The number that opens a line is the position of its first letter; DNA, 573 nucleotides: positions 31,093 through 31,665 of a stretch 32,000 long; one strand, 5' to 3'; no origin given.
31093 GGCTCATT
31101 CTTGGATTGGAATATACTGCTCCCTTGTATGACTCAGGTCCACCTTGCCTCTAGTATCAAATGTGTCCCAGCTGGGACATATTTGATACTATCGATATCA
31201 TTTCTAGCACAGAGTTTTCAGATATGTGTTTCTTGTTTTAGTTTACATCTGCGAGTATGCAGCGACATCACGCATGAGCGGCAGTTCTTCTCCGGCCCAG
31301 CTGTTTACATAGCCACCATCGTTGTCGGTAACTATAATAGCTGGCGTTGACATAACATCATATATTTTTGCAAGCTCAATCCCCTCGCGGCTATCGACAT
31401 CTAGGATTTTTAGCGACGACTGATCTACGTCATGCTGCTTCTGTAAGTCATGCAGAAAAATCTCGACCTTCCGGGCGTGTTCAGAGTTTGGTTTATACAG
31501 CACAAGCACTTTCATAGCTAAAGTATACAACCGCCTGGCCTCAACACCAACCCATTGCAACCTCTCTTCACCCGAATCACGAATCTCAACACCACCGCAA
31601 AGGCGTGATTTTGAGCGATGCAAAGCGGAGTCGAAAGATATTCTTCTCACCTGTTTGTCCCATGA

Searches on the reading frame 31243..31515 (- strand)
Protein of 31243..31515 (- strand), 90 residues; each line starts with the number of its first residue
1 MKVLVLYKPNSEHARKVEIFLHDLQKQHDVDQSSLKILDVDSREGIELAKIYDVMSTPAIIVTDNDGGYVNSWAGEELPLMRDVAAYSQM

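Call 56: find_encoding_contigs(protein=window:31243-31515:-, flank=10000, max_places=10)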
Protein window:31243-31515:- (90 aa): 23 contigs read that carry it; 10 places shown.
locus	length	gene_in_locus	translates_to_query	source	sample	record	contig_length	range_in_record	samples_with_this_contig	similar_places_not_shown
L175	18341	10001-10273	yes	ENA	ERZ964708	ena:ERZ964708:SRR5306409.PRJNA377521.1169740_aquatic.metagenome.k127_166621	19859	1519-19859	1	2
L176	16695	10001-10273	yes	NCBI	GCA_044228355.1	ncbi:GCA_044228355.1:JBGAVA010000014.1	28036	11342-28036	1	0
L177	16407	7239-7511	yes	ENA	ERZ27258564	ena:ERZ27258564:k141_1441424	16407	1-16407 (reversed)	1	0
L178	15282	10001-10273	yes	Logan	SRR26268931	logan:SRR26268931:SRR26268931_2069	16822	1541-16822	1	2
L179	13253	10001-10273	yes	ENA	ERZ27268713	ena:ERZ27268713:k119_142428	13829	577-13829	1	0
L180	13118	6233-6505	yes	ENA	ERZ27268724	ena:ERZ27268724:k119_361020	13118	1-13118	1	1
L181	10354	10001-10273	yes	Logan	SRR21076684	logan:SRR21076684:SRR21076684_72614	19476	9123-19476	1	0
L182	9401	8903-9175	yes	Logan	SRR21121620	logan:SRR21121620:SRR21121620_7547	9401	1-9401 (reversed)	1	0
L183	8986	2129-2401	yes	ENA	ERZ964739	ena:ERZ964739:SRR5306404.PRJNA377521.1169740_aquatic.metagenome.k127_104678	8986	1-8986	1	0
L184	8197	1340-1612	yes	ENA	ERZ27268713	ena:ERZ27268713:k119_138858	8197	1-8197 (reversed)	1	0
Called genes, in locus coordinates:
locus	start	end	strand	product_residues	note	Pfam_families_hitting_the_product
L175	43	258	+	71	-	PF01165:Ribosomal_S21 (weak)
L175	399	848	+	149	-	PF09424:YqeY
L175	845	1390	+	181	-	PF00406:ADK, PF02224:Cytidylate_kin (faint), PF13207:AAA_17, PF13238:AAA_18 (weak), PF13671:AAA_33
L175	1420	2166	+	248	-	PF00557:Peptidase_M24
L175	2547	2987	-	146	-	PF01850:PIN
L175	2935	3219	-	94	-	PF22513:FitA-like_RHH (weak)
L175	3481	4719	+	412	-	PF14450:FtsA (weak), PF02491:SHS2_FTSA, PF11104:PilM_2 (weak), PF00022:Actin (weak), PF06723:MreB_Mbl (weak), PF14450:FtsA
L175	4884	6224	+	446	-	PF00091:Tubulin, PF12327:FtsZ_C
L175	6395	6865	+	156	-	PF22811:Zn_ribbon_NrdR, PF03477:ATP-cone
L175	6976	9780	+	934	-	PF08471:Ribonuc_red_2_N, PF02867:Ribonuc_red_lgC, PF12637:TSCPD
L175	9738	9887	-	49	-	-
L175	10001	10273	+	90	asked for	-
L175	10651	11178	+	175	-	PF00583:Acetyltransf_1, PF13673:Acetyltransf_10, PF13508:Acetyltransf_7, PF08445:FR47 (weak)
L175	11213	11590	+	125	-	PF18451:CdiA_C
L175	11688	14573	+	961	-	PF00133:tRNA-synt_1, PF09334:tRNA-synt_1g (faint), PF08264:Anticodon_1, PF19302:DUF5915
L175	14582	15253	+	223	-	PF07722:Peptidase_C26, PF01174:SNO (faint), PF00117:GATase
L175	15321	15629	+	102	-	PF00829:Ribosomal_L21p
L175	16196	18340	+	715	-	?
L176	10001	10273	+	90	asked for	-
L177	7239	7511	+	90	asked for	-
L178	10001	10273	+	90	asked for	-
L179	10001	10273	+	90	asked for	-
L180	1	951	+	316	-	?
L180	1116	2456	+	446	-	PF00091:Tubulin, PF12327:FtsZ_C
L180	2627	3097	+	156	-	PF22811:Zn_ribbon_NrdR, PF03477:ATP-cone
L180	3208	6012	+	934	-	PF08471:Ribonuc_red_2_N, PF02867:Ribonuc_red_lgC, PF12637:TSCPD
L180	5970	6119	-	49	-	-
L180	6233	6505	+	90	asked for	-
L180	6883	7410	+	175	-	PF00583:Acetyltransf_1, PF13673:Acetyltransf_10, PF13508:Acetyltransf_7, PF08445:FR47 (weak)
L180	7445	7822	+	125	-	PF18451:CdiA_C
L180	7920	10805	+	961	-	PF00133:tRNA-synt_1, PF09334:tRNA-synt_1g (faint), PF08264:Anticodon_1, PF19302:DUF5915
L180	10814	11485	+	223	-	PF07722:Peptidase_C26, PF01174:SNO (faint), PF00117:GATase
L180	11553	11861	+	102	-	PF00829:Ribosomal_L21p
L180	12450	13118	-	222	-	?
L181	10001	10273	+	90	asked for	-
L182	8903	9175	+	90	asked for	-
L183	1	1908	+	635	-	?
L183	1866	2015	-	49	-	-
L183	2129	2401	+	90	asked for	-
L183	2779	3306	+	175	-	PF00583:Acetyltransf_1, PF13673:Acetyltransf_10, PF13508:Acetyltransf_7, PF08445:FR47 (weak)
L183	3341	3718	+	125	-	PF18451:CdiA_C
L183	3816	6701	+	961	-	PF00133:tRNA-synt_1, PF09334:tRNA-synt_1g (faint), PF08264:Anticodon_1, PF19302:DUF5915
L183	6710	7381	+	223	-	PF07722:Peptidase_C26, PF01174:SNO (faint), PF00117:GATase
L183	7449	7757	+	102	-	PF00829:Ribosomal_L21p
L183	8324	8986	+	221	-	?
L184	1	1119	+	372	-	?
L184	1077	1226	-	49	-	-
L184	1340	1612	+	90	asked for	-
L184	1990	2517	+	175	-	PF00583:Acetyltransf_1, PF13673:Acetyltransf_10, PF13508:Acetyltransf_7, PF08445:FR47 (weak)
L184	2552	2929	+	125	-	PF18451:CdiA_C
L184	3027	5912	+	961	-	PF00133:tRNA-synt_1, PF09334:tRNA-synt_1g (faint), PF08264:Anticodon_1, PF19302:DUF5915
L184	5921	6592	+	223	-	PF07722:Peptidase_C26, PF01174:SNO (faint), PF00117:GATase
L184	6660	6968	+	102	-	PF00829:Ribosomal_L21p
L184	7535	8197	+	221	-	?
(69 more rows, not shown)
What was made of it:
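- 31243..31515 (-): Conserved 90-aa gene that marks the upstream edge of the locus. Its terminator hairpin is at about 31150-31195. The exact protein occurs in 86 blocks of the collection, always followed by a leader and a single ileS operon (call 56).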

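Call 67: search_protein_families(library=pfam, proteins=[window:31243-31515:-], max_evalue=0.01)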
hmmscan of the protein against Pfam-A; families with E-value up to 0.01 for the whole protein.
window:31243-31515:- (90 aa): 1 family
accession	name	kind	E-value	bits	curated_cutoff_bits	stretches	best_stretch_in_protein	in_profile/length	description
PF20469.4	OLD-like_TOPRIM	-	0.0025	18.8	23.2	1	26-66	26-67/67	Overcoming lysogenization defect protein-like, TOPRIM domain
